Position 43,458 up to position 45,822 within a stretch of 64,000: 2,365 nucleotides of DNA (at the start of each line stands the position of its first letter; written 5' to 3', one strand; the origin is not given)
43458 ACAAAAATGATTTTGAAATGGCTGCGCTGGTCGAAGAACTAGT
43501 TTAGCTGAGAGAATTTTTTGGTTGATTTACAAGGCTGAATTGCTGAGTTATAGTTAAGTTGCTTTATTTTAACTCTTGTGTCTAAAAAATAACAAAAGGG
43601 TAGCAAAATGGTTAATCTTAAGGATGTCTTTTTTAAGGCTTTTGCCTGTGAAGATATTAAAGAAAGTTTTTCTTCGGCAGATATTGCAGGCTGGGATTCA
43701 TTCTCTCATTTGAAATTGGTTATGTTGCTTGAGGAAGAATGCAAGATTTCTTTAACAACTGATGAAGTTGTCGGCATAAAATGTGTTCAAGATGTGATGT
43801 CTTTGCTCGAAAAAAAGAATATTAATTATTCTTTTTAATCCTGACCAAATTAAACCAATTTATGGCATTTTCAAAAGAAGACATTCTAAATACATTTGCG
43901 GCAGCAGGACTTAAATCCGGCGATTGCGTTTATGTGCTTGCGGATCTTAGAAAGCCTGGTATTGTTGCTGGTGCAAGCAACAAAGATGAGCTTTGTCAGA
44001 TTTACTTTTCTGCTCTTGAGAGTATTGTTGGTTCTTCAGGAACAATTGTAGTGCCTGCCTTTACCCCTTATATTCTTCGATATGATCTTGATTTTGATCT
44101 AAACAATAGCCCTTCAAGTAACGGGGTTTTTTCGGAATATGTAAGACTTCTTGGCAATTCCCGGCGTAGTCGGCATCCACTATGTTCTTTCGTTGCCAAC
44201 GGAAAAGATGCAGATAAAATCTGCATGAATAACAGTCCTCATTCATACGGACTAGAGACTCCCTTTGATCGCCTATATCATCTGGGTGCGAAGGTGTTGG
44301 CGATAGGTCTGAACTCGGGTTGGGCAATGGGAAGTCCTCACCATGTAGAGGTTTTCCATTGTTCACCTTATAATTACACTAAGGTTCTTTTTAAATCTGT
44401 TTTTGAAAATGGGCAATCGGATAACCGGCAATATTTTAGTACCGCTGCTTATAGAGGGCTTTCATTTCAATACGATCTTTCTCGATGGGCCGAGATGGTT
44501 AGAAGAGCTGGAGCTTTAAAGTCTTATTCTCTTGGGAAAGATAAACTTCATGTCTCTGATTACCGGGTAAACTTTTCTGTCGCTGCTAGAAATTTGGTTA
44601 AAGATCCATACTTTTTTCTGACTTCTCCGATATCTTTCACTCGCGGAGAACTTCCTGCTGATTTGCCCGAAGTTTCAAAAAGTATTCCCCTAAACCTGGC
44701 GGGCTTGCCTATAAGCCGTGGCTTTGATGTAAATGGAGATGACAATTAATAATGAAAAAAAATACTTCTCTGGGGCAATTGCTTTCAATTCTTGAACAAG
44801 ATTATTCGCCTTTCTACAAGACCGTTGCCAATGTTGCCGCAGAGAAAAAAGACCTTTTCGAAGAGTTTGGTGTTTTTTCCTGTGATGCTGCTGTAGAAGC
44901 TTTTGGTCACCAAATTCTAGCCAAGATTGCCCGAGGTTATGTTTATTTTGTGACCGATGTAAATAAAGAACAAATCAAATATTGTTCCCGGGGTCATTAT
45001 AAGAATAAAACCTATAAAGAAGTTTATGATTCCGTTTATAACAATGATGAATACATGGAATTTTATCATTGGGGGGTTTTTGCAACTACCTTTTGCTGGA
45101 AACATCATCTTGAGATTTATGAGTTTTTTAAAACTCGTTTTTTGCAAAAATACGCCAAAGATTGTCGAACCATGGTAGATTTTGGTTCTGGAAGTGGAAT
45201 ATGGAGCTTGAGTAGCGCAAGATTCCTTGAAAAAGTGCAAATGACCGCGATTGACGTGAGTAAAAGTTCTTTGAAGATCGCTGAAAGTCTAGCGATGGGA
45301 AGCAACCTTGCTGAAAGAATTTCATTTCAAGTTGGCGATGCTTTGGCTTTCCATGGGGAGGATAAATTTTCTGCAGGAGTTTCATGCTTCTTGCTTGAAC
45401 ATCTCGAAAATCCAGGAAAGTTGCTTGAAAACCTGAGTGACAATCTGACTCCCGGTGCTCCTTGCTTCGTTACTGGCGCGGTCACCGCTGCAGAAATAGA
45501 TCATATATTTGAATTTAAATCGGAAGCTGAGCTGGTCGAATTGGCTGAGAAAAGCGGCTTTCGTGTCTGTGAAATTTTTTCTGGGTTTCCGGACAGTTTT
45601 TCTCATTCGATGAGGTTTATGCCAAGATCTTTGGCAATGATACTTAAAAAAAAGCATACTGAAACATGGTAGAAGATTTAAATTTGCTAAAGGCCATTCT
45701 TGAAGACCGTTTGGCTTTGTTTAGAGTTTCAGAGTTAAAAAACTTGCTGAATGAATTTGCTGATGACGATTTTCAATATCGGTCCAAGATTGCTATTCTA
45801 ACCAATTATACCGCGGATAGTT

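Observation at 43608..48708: ACP, FkbH-like loader, methyltransferase, AAC(3)-like acyltransferase and Cj1295-like protein: predicted (O-methyl)glyceroyl decoration of pseudaminic acid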

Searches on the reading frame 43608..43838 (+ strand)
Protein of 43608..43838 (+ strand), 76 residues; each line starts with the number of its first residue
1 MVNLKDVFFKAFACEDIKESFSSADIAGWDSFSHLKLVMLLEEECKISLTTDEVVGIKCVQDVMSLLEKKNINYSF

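Call 3: search_protein_families(library=pfam, proteins=[window:43608-43838:+], max_evalue=0.01)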
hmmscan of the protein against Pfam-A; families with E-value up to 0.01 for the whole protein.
window:43608-43838:+ (76 aa): 0 families

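Call 5: search_protein_families(library=ncbifam, proteins=[window:43608-43838:+], max_evalue=0.1)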
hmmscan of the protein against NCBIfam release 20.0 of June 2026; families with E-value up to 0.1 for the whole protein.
window:43608-43838:+ (76 aa): 9 families
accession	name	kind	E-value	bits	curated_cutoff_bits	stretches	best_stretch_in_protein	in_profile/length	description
NF002148.0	PRK00982.1-2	subfamily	7.7e-07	28.9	71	1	16-71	23-78/79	acyl carrier protein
NF002151.0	PRK00982.1-5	equivalog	2.1e-05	24.5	92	1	15-70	21-76/78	acyl carrier protein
NF002149.0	PRK00982.1-3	equivalog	4.4e-05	23.3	106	1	15-69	21-75/78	acyl carrier protein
TIGR00517.1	acyl_carrier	equivalog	0.0002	21.2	70.45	1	28-70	34-76/77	acyl carrier protein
NF002150.0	PRK00982.1-4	subfamily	0.00059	20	66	1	29-70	37-78/80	acyl carrier protein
NF002147.0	PRK00982.1-1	equivalog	0.0015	18.3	84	1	22-70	32-80/83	acyl carrier protein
NF052616.1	ACP_for_OlsHI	equivalog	0.0023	18.2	130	1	29-71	37-81/83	ornithine lipid biosynthesis acyl carrier protein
NF006031.0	PRK08172.1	equivalog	0.0024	18.5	76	1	30-69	37-76/82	acyl carrier protein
NF009104.0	PRK12449.1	equivalog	0.013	15.5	70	1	25-70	33-78/80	acyl carrier protein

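Call 60: search_solved_structures(query=A2, max_evalue=0.01, show_alignments=1)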
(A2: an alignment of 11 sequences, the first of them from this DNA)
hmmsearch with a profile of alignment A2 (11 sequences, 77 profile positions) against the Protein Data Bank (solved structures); distinct sequences matched with E-value up to 0.01: 106 (the best 60 are shown).
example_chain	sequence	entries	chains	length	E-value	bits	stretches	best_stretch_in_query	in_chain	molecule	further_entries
2lml_A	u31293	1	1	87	1.1e-22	82.9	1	3-74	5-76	Putative acyl carrier protein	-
2ehs_A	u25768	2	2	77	4.6e-13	52.1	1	2-73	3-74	Acyl carrier protein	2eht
2qnw_A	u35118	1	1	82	4.4e-11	45.8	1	3-74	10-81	Acyl carrier protein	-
2fq0_A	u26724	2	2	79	6.3e-11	45.3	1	4-74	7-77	acyl carrier protein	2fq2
3gzl_A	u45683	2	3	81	6.9e-11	45.2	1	4-74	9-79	Acyl carrier protein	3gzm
1l0i_A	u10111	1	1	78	7.5e-11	45.1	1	2-73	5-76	Acyl carrier protein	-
2k92_A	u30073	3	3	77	1.3e-10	44.3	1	2-73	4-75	Acyl carrier protein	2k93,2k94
9mlw_C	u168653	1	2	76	1.5e-10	44.1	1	2-73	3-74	Acyl carrier protein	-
1acp_A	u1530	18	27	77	1.6e-10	44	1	2-73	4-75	ACYL-CARRIER PROTEIN | Acyl carrier protein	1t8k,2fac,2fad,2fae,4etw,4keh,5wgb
1l0h_A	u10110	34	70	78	1.7e-10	43.9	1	2-73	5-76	ACYL CARRIER PROTEIN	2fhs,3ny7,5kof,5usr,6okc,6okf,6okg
9ka6_C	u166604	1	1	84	1.7e-10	43.9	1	2-73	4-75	Acyl carrier protein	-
5vcb_f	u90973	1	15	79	1.8e-10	43.9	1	2-73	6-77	Acyl carrier protein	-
6u0j_B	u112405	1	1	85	1.8e-10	43.8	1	2-73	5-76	Acyl carrier protein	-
4ihf_G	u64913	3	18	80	1.8e-10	43.8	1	2-73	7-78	Acyl carrier protein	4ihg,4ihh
6n3p_G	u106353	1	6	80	1.8e-10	43.8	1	2-73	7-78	Acyl carrier protein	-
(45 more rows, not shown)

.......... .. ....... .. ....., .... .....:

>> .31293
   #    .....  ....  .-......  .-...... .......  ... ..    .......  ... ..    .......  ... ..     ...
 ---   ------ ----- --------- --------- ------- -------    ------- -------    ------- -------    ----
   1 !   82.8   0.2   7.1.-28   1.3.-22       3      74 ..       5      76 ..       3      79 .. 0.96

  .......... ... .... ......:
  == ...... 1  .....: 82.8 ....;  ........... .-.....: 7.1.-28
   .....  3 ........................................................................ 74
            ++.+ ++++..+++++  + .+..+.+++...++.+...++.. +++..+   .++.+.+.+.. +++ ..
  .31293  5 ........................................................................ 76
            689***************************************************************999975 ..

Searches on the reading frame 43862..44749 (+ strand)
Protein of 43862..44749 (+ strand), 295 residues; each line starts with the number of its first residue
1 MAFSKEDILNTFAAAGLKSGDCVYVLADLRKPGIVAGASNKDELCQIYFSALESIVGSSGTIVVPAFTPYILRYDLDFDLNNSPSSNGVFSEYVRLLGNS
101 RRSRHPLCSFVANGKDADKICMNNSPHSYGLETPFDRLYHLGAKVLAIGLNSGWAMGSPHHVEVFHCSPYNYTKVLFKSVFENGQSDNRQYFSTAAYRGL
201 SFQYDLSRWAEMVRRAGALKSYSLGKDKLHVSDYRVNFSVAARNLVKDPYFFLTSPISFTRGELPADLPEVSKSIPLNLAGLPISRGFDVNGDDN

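Call 3: search_protein_families(library=pfam, proteins=[window:43862-44749:+], max_evalue=0.01)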
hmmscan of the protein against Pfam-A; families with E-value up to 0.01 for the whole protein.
window:43862-44749:+ (295 aa): 1 family
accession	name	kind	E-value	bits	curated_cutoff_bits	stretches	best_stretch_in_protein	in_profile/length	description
PF02522.19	Antibiotic_NAT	-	5e-26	92.1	25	1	46-241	17-227/232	Aminoglycoside 3-N-acetyltransferase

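Call 5: search_protein_families(library=ncbifam, proteins=[window:43862-44749:+], max_evalue=0.1)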
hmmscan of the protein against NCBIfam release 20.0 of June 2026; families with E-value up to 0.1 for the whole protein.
window:43862-44749:+ (295 aa): 5 families
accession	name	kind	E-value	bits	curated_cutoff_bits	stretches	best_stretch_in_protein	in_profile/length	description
NF033082.0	AAC_3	equivalog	8.1e-17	61.4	270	2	80-161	89-170/262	aminoglycoside 3-N-acetyltransferase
NF033081.0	AAC_3_IV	equivalog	2.2e-11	43.6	420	1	7-255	3-236/252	AAC(3)-IV family aminoglycoside N-acetyltransferase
NF033180.1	AAC_3_VIII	exception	7.6e-08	31.9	560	1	79-169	102-192/286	aminoglycoside N-acetyltransferase AAC(3)-VIII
NF033080.0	AAC_3_II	subfamily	8.8e-07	28.6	480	1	88-150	98-161/268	AAC(3)-II family aminoglycoside N-acetyltransferase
NF033612.0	AAC_3_VIa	exception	1.5e-05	24.3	675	1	78-152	104-181/298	aminoglycoside N-acetyltransferase AAC(3)-VIa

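Call 12: search_solved_structures(query=window:43862-44749:+, max_evalue=0.01)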
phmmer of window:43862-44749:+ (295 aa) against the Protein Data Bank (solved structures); distinct sequences matched with E-value up to 0.01: 21.
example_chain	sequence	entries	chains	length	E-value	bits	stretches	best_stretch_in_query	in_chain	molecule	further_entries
3e4f_A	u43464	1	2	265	4.2e-07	32.9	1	87-185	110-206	Aminoglycoside N3-acetyltransferase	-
3ijw_A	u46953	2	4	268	4.3e-07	32.8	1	87-185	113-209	Aminoglycoside N3-acetyltransferase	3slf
3kzl_A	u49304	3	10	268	1.2e-06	31.3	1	87-151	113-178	Aminoglycoside N3-acetyltransferase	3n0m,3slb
3n0s_A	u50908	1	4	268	1.7e-06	30.9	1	87-151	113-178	Aminoglycoside N3-acetyltransferase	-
6mmz_A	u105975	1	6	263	3.4e-06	29.9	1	8-163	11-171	Aminoglycoside N(3)-acetyltransferase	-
3sma_A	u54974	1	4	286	3.8e-06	29.8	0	76-161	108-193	FrbF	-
5ht0_A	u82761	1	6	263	6.4e-06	29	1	8-163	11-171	Aminoglycoside acetyltransferase HMB0005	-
2nyg_A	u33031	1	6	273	1.1e-05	28.2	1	78-151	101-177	YokD protein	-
6mn0_A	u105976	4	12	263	2.3e-05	27.2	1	8-150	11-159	Aminoglycoside N(3)-acetyltransferase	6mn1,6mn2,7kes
6mn3_A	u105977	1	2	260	3.6e-05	26.5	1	50-172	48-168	Aminoglycoside N(3)-acetyltransferase, AAC(3)-IVa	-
6np1_A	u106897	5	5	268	6.2e-05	25.8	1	77-162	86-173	Aminoglycoside N(3)-acetyltransferase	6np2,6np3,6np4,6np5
6nti_A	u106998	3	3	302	9e-05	25.2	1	77-162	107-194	Aminoglycoside N(3)-acetyltransferase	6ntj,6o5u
7lap_A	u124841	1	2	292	9.2e-05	25.2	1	65-169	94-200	Aminoglycoside N(3)-acetyltransferase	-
6mb4_A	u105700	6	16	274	0.00014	24.6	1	55-162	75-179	Aac(3)-IIIb protein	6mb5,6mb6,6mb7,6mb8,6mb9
6mn4_A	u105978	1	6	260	0.00016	24.4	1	50-151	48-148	Aminoglycoside N(3)-acetyltransferase, AAC(3)-IVa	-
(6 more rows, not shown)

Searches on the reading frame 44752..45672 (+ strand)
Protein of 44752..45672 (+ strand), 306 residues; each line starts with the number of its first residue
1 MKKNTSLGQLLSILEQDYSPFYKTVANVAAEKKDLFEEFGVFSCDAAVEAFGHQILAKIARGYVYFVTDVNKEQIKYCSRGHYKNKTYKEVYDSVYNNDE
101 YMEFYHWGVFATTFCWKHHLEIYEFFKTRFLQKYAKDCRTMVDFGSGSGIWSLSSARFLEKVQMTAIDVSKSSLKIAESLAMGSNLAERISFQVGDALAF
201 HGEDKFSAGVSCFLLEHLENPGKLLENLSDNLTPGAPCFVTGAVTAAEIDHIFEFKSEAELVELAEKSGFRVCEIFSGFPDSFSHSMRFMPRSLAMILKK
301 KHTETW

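Call 3: search_protein_families(library=pfam, proteins=[window:44752-45672:+], max_evalue=0.01)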
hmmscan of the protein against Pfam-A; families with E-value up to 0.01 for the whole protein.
window:44752-45672:+ (306 aa): 7 families
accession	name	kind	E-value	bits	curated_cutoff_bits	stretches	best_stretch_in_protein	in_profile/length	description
PF13649.12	Methyltransf_25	-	4e-12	47.1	27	1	142-235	2-96/97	Methyltransferase domain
PF13847.12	Methyltransf_31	-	4.1e-10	40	27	1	140-258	6-127/145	Methyltransferase domain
PF08242.18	Methyltransf_12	-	1.1e-09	39.4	30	1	142-236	1-96/98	Methyltransferase domain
PF08241.18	Methyltransf_11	-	1.7e-09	38.6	21.2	1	142-238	1-93/95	Methyltransferase domain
PF13489.12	Methyltransf_23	-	3.5e-08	33.8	27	1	129-241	15-117/164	Methyltransferase domain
PF05175.20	MTS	-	2.6e-05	24.4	23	1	137-206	31-99/170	Methyltransferase small domain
PF06325.19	PrmA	-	7.9e-05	22.7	22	1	130-195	154-219/296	Ribosomal protein L11 methyltransferase (PrmA)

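Call 5: search_protein_families(library=ncbifam, proteins=[window:44752-45672:+], max_evalue=0.1)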
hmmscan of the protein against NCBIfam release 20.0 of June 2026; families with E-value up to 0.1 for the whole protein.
window:44752-45672:+ (306 aa): 28 families (the best 25 are shown)
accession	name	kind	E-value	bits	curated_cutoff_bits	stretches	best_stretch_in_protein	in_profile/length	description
TIGR01983.1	UbiG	equivalog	1.2e-10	41.1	102.95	1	139-241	51-152/228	bifunctional 2-polyprenyl-6-hydroxyphenol methylase/3-demethylubiquinol 3-O-methyltransferase UbiG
TIGR02072.1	BioC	equivalog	5.2e-09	36.3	184.95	1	131-275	27-176/244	malonyl-ACP O-methyltransferase BioC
TIGR03534.1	RF_mod_PrmC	equivalog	1.6e-06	27.8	199.1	1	133-204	83-155/253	peptide chain release factor N(5)-glutamine methyltransferase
TIGR00536.1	hemK_fam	subfamily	9.4e-06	24.9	115.5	1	137-198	113-175/286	HemK family protein methyltransferase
NF001244.0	PRK00216.1-5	equivalog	1.1e-05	24.8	216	1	133-232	43-145/236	bifunctional demethylmenaquinone methyltransferase/2-methoxy-6-polyprenyl-1,4-benzoquinol methylase UbiE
TIGR03533.1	L3_gln_methyl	equivalog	1.3e-05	24.7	229.7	1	122-199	105-183/284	50S ribosomal protein L3 N(5)-glutamine methyltransferase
NF043040.1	corrin_prot_MT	hypoth_equivalog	1.5e-05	24.5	180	1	126-242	30-149/216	corrinoid protein-associated methyltransferase CpaM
TIGR04543.1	ketoArg_3Met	equivalog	2.5e-05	23.5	425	1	129-214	141-225/336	2-ketoarginine methyltransferase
NF001786.0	PRK00517.2-4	equivalog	3.4e-05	23.1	327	1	128-168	134-174/277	50S ribosomal protein L11 methyltransferase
NF045882.1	PLipidMtase_Leg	equivalog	6.3e-05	22.8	390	1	100-230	12-133/207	phospholipid N-methyltransferase PmtA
NF053543.1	FlxJ_fam_MTase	equivalog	7.3e-05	21.8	560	1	126-198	166-237/352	FlxJ family methyltransferase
TIGR04345.1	ovoA_Cterm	equivalog_domain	7.7e-05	22.3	170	1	186-240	114-169/242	putative 4-mercaptohistidine N1-methyltransferase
TIGR02021.1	BchM-ChlM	equivalog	0.00017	21.1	158.9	1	132-206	49-119/218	magnesium protoporphyrin IX methyltransferase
NF053839.1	CPFASynBruc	equivalog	0.00026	20.1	600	1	137-218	174-252/410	cyclopropane fatty acid synthase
NF040703.1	cyclopro_CfaB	exception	0.00034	19.5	650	1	137-239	159-262/393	C17 cyclopropane fatty acid synthase CfaB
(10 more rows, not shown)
